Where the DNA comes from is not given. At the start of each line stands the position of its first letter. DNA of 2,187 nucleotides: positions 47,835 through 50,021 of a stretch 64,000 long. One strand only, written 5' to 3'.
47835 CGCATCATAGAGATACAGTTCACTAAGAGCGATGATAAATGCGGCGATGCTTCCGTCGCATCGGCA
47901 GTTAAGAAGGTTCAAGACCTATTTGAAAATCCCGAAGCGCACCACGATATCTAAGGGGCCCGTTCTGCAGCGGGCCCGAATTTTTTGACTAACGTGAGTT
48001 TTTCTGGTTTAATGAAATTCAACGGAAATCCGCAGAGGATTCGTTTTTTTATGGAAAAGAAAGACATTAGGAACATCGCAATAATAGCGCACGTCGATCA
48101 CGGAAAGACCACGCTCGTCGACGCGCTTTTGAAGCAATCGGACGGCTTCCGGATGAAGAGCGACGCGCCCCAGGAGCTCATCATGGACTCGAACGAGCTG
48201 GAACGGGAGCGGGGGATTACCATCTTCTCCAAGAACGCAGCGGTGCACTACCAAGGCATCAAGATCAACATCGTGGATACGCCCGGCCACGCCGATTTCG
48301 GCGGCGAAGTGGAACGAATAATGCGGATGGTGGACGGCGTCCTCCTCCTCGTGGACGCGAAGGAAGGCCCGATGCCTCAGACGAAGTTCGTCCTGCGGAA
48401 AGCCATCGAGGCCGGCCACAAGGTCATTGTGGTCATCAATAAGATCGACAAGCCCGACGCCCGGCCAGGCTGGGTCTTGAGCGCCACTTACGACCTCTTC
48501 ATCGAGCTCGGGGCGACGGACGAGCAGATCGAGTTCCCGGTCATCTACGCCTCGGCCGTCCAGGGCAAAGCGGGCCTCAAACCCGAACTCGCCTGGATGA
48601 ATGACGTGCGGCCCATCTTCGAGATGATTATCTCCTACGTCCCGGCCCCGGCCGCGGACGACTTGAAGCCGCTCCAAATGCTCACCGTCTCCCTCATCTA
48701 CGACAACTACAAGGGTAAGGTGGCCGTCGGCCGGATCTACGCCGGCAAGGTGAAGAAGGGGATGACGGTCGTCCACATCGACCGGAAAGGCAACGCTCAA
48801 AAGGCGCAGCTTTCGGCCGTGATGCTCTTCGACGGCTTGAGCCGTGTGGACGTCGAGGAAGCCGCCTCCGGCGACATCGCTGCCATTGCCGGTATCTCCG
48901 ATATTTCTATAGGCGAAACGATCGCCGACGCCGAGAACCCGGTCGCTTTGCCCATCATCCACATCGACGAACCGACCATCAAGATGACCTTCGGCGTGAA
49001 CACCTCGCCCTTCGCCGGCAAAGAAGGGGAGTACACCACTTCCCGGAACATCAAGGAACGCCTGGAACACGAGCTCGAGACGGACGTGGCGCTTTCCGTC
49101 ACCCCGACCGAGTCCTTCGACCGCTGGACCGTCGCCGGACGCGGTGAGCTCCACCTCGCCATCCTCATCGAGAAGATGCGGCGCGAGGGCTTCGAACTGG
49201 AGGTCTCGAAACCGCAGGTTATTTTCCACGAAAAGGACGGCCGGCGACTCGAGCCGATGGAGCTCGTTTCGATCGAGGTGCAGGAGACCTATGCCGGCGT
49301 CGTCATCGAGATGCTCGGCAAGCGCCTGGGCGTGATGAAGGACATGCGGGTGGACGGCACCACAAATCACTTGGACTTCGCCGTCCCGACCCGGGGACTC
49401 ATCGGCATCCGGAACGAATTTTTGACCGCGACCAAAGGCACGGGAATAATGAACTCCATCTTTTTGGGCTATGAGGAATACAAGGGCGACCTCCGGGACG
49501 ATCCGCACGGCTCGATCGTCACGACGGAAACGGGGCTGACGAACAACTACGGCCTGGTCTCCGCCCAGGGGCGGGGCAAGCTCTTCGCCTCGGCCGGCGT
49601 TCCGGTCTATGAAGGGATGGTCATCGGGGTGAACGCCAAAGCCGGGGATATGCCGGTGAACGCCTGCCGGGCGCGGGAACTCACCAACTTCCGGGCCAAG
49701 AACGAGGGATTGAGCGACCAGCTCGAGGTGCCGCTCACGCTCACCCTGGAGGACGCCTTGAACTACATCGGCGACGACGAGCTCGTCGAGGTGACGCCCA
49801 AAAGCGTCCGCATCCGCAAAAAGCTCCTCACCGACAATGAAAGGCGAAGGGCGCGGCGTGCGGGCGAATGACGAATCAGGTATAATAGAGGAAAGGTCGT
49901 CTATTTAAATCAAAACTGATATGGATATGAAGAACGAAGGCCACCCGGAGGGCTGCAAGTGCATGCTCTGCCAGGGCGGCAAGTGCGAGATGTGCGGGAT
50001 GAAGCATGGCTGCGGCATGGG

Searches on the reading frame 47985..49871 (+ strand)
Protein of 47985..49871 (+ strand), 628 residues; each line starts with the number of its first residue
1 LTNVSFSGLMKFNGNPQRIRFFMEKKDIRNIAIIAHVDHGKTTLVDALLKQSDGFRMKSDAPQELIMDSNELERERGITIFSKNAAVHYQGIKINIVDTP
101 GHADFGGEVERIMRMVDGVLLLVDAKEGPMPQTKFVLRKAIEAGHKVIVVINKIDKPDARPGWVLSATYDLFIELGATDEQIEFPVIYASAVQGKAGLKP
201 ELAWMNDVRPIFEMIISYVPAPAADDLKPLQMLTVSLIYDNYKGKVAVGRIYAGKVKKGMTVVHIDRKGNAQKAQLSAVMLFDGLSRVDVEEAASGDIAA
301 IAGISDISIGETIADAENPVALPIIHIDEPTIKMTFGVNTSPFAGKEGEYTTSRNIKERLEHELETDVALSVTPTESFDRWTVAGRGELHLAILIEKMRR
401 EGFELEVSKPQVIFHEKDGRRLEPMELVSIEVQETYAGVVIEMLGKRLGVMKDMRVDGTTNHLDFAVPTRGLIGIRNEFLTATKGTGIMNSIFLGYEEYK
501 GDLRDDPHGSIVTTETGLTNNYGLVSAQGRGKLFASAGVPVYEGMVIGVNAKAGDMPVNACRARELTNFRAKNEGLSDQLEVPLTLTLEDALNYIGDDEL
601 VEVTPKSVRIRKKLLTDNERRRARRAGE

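Call 60: search_protein_families(library=ncbifam, proteins=[window:47985-49871:+], max_evalue=0.00001)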
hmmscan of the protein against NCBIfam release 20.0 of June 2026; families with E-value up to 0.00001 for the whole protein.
window:47985-49871:+ (628 aa): 35 families (the best 25 are shown)
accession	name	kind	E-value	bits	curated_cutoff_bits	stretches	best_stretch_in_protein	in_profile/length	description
TIGR01394.1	TypA_BipA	equivalog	1.1e-258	859.4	757.3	1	28-622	1-594/594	translational GTPase TypA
NF007583.0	PRK10218.1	equivalog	7.7e-206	684.7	1260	1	27-626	4-603/607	ribosome-dependent GTPase TypA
TIGR00490.1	aEF-2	equivalog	6.7e-67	226.1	738.45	2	18-156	8-150/720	elongation factor EF-2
TIGR00484.1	EF-G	equivalog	1.9e-61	208.1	659.4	2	24-164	6-147/691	elongation factor G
TIGR01393.1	lepA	equivalog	3.7e-56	190.7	533.9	1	27-414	2-371/595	translation elongation factor 4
NF009381.0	PRK12740.1-5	subfamily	2.5e-55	188.1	583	2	24-160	5-142/692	elongation factor G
NF012153.1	tet_protect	equivalog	8.5e-43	146.5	775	1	30-163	2-136/614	tetracycline resistance ribosomal protection protein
NF009891.0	PRK13351.1-1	equivalog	6.4e-42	144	597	2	24-165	5-147/681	elongation factor G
NF000120.3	47473_otr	exception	2.8e-36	125.3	900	1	30-166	4-141/608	tetracycline resistance ribosomal protection protein Otr(A)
NF009377.1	PRK12740.1-1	equivalog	4.6e-36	124.5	890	2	24-160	9-146/700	elongation factor G-like protein EF-G2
NF009379.0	PRK12740.1-3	equivalog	1.5e-33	116.3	513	2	25-167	5-148/674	elongation factor G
NF058620.1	EFG2_Bacteroid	exception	6.8e-33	114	1000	2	25-165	6-147/717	elongation factor G2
NF001964.0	PRK00741.1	equivalog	1.7e-31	109.3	473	2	26-165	10-154/529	peptide chain release factor 3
NF012154.0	tet_protect_Q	exception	4.5e-28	97.9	1425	1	28-156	3-132/638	tetracycline resistance ribosomal protection protein Tet(Q)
NF009373.0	PRK12736.1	subfamily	1.4e-27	96.5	452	1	22-300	6-276/394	elongation factor Tu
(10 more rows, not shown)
